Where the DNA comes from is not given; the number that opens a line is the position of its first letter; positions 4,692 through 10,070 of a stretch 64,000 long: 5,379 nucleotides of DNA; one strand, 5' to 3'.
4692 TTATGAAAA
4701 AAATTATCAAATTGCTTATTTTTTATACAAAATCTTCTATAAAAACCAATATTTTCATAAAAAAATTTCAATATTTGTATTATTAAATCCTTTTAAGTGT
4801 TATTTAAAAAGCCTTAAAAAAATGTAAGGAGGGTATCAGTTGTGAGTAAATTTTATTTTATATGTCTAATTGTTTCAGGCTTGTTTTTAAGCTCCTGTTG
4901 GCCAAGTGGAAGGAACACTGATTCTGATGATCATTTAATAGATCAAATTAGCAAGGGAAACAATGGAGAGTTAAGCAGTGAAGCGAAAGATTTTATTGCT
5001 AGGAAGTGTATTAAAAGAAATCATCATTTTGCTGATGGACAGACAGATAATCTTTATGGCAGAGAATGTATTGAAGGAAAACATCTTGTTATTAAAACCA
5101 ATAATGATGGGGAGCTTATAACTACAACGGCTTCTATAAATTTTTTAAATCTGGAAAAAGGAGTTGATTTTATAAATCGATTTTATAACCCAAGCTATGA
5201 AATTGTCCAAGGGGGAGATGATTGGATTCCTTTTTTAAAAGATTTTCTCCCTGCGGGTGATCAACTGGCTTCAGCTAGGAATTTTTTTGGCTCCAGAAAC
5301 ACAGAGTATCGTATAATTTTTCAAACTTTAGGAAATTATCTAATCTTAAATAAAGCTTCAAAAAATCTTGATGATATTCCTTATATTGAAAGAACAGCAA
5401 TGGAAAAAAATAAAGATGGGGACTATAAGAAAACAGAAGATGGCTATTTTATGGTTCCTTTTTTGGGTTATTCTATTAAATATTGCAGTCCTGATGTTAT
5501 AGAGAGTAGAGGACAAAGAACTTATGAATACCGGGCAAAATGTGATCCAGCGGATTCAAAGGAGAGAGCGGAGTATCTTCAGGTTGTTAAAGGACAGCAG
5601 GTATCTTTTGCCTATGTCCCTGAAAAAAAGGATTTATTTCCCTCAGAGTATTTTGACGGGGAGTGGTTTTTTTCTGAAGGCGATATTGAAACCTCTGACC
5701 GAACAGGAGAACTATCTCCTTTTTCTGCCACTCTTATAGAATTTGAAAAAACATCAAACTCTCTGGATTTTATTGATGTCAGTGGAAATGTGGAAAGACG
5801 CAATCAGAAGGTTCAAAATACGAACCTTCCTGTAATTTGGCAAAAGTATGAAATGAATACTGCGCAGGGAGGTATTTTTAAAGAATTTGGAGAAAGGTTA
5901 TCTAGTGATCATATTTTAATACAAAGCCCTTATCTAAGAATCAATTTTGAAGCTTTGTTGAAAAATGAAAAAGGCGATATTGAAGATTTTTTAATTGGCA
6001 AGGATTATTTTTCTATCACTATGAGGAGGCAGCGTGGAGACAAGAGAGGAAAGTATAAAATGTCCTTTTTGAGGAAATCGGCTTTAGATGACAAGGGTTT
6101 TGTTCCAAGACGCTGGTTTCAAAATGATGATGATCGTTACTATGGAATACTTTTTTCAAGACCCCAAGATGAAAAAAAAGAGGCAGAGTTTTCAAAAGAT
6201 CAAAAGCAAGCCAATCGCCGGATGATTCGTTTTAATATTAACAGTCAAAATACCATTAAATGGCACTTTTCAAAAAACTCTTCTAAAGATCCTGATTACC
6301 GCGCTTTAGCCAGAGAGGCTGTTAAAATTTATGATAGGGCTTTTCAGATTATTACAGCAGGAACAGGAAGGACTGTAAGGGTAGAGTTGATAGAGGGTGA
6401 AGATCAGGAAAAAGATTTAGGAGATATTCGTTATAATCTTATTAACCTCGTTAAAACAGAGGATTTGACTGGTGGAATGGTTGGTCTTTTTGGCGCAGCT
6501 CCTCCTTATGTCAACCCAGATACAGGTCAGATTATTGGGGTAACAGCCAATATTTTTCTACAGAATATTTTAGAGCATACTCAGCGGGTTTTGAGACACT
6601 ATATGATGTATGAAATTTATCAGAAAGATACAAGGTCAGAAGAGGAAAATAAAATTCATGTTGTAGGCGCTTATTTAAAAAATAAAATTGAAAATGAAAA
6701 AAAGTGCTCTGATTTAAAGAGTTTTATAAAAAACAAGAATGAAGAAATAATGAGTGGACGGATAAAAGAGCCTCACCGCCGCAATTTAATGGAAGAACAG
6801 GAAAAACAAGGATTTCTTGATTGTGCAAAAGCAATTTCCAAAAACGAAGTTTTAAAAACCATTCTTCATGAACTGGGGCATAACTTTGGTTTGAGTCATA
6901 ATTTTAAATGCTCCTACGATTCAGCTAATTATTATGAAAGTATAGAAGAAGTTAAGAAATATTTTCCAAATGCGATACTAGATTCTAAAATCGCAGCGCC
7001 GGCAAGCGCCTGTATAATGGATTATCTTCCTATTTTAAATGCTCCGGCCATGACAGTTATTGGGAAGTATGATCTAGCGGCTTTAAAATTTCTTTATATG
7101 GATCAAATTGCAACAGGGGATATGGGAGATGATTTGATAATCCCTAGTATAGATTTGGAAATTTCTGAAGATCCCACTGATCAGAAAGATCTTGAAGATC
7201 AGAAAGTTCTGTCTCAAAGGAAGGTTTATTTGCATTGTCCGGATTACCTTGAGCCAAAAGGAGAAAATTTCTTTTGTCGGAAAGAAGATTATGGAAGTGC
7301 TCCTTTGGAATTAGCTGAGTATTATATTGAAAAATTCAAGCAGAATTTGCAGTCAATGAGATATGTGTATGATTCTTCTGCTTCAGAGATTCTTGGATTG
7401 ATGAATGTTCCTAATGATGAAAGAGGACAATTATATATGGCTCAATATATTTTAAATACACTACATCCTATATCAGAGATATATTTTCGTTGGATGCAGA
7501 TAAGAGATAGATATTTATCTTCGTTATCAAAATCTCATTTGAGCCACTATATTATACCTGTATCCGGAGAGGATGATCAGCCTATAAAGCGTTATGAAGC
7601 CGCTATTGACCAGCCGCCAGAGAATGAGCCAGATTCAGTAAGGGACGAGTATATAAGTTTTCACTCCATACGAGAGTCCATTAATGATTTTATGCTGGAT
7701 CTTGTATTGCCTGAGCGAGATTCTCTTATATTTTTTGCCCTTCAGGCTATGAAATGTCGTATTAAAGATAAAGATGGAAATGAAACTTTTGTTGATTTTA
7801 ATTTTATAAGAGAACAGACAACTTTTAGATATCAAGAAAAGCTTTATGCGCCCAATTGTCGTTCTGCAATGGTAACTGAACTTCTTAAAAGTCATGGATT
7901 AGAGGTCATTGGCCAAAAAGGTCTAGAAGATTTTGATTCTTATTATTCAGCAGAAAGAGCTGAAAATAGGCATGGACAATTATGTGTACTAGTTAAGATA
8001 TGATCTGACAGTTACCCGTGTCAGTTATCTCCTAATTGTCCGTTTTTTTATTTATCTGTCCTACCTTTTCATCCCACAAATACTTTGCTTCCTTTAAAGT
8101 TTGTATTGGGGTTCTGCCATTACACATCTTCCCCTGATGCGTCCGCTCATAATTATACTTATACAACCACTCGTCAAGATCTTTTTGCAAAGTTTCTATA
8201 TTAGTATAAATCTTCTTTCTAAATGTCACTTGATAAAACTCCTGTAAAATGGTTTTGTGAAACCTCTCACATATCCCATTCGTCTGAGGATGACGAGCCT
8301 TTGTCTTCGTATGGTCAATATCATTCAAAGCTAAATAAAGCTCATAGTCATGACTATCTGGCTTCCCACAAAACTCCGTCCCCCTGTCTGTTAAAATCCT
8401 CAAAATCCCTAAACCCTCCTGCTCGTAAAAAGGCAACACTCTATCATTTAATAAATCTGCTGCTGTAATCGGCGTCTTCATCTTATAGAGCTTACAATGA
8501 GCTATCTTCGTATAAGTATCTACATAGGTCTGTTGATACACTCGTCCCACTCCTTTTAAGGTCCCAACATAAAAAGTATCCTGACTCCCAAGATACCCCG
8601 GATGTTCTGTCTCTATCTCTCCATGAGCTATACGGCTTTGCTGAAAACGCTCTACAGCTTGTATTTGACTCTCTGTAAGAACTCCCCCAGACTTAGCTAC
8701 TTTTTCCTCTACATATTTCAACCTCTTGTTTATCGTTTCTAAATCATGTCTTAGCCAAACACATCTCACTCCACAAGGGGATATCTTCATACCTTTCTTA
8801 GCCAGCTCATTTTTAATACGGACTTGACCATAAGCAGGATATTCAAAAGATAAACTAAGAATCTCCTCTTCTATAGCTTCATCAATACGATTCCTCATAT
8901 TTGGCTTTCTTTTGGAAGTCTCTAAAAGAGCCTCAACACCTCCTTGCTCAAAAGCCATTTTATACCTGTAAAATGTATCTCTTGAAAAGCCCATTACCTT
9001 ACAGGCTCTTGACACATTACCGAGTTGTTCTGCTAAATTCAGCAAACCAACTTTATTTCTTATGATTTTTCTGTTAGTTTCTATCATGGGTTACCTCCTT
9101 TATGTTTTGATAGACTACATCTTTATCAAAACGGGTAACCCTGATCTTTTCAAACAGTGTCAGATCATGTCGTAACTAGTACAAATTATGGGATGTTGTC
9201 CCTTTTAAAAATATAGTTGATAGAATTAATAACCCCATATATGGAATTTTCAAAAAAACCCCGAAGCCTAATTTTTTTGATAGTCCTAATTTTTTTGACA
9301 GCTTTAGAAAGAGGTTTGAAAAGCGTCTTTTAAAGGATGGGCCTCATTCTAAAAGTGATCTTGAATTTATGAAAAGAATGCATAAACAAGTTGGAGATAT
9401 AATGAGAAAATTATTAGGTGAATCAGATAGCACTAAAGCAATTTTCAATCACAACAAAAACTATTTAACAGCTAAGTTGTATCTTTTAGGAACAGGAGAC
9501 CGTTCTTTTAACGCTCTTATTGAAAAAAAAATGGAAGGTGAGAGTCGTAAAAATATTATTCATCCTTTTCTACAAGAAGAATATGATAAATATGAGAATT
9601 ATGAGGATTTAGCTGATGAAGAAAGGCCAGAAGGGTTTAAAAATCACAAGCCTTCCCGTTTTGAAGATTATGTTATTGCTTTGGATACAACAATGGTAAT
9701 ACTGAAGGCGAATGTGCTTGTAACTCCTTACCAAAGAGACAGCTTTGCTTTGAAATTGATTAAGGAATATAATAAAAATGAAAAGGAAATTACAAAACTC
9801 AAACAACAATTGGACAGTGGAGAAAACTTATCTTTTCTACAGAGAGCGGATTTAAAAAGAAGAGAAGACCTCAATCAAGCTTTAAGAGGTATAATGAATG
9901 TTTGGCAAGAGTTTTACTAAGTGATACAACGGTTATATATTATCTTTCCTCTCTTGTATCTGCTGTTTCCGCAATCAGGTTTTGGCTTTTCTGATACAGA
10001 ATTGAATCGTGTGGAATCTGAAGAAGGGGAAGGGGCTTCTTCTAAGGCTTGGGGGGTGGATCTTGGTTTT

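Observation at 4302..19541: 15-kb accessory cluster of very large secreted proteins and lipoproteins between ldcA and the dehydrogenase gene: candidate undescribed cell-surface system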

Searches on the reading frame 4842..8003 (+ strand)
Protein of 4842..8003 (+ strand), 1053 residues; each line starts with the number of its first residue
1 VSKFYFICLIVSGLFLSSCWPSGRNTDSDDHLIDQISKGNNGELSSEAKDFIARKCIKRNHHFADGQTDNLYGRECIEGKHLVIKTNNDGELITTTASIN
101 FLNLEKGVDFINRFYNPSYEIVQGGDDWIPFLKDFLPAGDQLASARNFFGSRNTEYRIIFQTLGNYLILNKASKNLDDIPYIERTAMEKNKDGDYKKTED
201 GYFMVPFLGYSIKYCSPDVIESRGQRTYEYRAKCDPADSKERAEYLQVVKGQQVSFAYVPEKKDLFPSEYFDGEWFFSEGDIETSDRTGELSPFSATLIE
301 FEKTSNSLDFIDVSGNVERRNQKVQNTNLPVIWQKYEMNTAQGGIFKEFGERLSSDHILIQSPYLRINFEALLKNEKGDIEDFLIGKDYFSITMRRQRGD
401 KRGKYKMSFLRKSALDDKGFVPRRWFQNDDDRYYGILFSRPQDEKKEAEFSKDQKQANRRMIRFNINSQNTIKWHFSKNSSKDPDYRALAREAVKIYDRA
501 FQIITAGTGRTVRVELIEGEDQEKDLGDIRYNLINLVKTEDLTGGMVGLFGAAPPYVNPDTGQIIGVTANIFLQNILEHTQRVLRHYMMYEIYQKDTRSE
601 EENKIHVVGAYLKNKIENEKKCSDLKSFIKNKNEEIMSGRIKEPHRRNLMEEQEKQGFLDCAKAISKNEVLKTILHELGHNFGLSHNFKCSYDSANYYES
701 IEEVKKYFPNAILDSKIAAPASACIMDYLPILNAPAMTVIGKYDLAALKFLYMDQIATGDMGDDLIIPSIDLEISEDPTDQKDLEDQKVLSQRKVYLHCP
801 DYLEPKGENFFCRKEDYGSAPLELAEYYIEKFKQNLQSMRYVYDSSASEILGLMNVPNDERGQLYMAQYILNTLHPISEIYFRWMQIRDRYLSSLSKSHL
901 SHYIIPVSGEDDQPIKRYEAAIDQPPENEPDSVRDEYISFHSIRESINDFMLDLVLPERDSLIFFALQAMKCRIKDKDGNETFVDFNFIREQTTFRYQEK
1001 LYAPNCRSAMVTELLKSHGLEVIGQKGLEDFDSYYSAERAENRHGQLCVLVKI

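Call 4: search_protein_families(library=pfam, proteins=[window:4842-8003:+], max_evalue=0.1)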
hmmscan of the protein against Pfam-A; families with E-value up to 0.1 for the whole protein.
window:4842-8003:+ (1053 aa): 8 families
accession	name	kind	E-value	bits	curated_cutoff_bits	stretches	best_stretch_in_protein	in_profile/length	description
PF07998.17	Peptidase_M54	-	0.00018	22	24.4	1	668-707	143-180/194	Peptidase family M54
PF13582.12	Reprolysin_3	-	0.00027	21.9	22.4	1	604-686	44-122/123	Metallo-peptidase family M12B Reprolysin-like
PF16313.11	DUF4953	-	0.00048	19.9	24.2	1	673-757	16-100/316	Met-zincin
PF13688.12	Reprolysin_5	-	0.00049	20.8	27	1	662-696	133-170/196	Metallo-peptidase family M12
PF13574.12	Reprolysin_2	-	0.004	17.5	27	1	668-694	123-150/195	Metallo-peptidase family M12B Reprolysin-like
PF13583.11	Reprolysin_4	-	0.012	15.8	22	1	668-702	134-165/203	Metallo-peptidase family M12B Reprolysin-like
PF10462.15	Peptidase_M66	-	0.013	14.9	20.6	1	668-698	190-220/306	Peptidase M66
PF06262.17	Zincin_1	-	0.067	13.6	22.4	0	667-685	70-88/97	Zincin-like metallopeptidase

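Call 5: search_protein_families(library=ncbifam, proteins=[window:4842-8003:+], max_evalue=0.1)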
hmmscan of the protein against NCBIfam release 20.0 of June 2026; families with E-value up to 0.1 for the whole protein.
window:4842-8003:+ (1053 aa): 3 families
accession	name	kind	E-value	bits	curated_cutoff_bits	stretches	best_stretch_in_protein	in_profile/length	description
NF033823.0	archmetzin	subfamily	0.00051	20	145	1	665-693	117-147/170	archaemetzincin family Zn-dependent metalloprotease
TIGR03952.1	metzin_BF0631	equivalog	0.0034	16.4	208.1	1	663-694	225-256/351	zinc-dependent metalloproteinase lipoprotein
NF052434.1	Mep72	equivalog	0.069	11.7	645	0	671-689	135-153/573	biofilm-associated metzincin protease Mep72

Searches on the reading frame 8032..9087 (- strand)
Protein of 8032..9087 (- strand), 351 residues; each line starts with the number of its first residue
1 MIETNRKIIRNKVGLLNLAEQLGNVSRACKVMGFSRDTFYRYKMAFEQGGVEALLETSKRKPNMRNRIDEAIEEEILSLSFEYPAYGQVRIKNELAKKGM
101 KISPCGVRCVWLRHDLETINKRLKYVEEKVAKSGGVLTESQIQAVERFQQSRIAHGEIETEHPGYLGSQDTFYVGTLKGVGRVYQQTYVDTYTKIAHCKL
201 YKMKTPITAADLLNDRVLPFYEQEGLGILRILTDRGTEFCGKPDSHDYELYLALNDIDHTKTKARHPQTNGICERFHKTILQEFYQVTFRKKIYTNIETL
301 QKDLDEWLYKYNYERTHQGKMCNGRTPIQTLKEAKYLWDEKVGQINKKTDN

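Call 4: search_protein_families(library=pfam, proteins=[window:8032-9087:-], max_evalue=0.1)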
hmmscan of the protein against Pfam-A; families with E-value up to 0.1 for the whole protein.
window:8032-9087:- (351 aa): 9 families
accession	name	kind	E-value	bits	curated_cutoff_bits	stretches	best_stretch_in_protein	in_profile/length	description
PF13551.12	HTH_29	-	8.9e-20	71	28.1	1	12-74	2-64/64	Winged helix-turn helix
PF13683.12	rve_3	-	1.5e-11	44.3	26.5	1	256-326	2-66/67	Integrase core domain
PF13518.12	HTH_28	-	2.8e-07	30.9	25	1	16-61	6-51/52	Helix-turn-helix domain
PF00665.32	rve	-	6.1e-06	26.9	32.6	1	162-267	3-102/102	Integrase core domain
PF13565.12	HTH_32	-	8.8e-06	26.6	33.7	1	38-111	1-73/73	Homeodomain-like domain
PF13384.12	HTH_23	-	0.00023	21.3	24.6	1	15-55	10-50/50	Homeodomain-like domain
PF13333.12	rve_2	-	0.0039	17.7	22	1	289-329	12-50/56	Integrase core domain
PF02954.25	HTH_8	-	0.032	14.4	22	1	18-41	14-37/42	Bacterial regulatory protein, Fis family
PF07285.16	DUF1444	-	0.082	12.9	23.8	0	63-132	5-73/264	Protein of unknown function (DUF1444)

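Call 5: search_protein_families(library=ncbifam, proteins=[window:8032-9087:-], max_evalue=0.1)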
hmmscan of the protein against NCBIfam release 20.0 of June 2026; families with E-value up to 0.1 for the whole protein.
window:8032-9087:- (351 aa): 8 families
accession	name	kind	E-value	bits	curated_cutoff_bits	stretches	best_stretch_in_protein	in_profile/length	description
NF033577.2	transpos_IS481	equivalog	1.7e-82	277.1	224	1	12-330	2-283/284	IS481 family transposase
NF033516.0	transpos_IS3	equivalog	4e-26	92.1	160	1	21-329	99-367/369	IS3 family transposase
NF033594.2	transpos_ISNCY_2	equivalog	3e-08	33.2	250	1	18-117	6-106/368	ISNCY family transposase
NF033545.0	transpos_IS630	equivalog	5.7e-07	29.3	100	1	25-184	15-164/299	IS630 family transposase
NF033546.1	transpos_IS21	equivalog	3.4e-05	23.5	160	1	260-319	217-273/294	IS21 family transposase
NF003361.0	PRK04435.1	equivalog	0.032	14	131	1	19-43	32-56/148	ACT domain-containing protein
NF006918.0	PRK09409.1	subfamily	0.034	13.7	597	1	254-317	214-273/301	IS2 transposase TnpB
NF010189.0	PRK13668.1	equivalog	0.083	12.4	221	0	63-134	5-75/267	hypothetical protein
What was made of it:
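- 7985..9183 (-): IS481-family insertion sequence (1,199 bp) that splits gene A. The transposase is at 8032-9087. Inverted ends lie within 7979-8010 and 9158-9189. The 7-bp target duplication AATTATG is at 7978-7984 and 9184-9190. NF033577 transpos_IS481 scores 277 bits against a cut-off of 224 (call 5).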

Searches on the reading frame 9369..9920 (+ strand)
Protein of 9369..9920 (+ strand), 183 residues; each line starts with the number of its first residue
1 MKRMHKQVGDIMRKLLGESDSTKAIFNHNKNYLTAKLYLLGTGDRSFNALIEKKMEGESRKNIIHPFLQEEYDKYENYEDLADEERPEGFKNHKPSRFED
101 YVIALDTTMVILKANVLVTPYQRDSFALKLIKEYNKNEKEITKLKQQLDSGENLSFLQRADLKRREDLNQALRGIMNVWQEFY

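Call 4: search_protein_families(library=pfam, proteins=[window:9369-9920:+], max_evalue=0.1)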
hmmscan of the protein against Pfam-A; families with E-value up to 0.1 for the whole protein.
window:9369-9920:+ (183 aa): 2 families
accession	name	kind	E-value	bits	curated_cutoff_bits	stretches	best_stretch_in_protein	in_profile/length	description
PF24075.1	DUF7367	-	0.016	16.1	27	0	91-148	30-86/101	Domain of unknown function (DUF7367)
PF11178.13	DUF2963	-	0.026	14.4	22.6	1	119-144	25-50/52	Protein of unknown function (DUF2963)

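Call 5: search_protein_families(library=ncbifam, proteins=[window:9369-9920:+], max_evalue=0.1)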
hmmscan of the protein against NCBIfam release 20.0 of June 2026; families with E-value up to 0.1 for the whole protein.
window:9369-9920:+ (183 aa): 1 family
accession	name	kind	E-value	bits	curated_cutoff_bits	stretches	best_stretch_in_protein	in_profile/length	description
NF047420.2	EF_P_mod_YmfI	equivalog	0.0098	15.6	238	1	128-177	24-73/236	elongation factor P 5-aminopentanone reductase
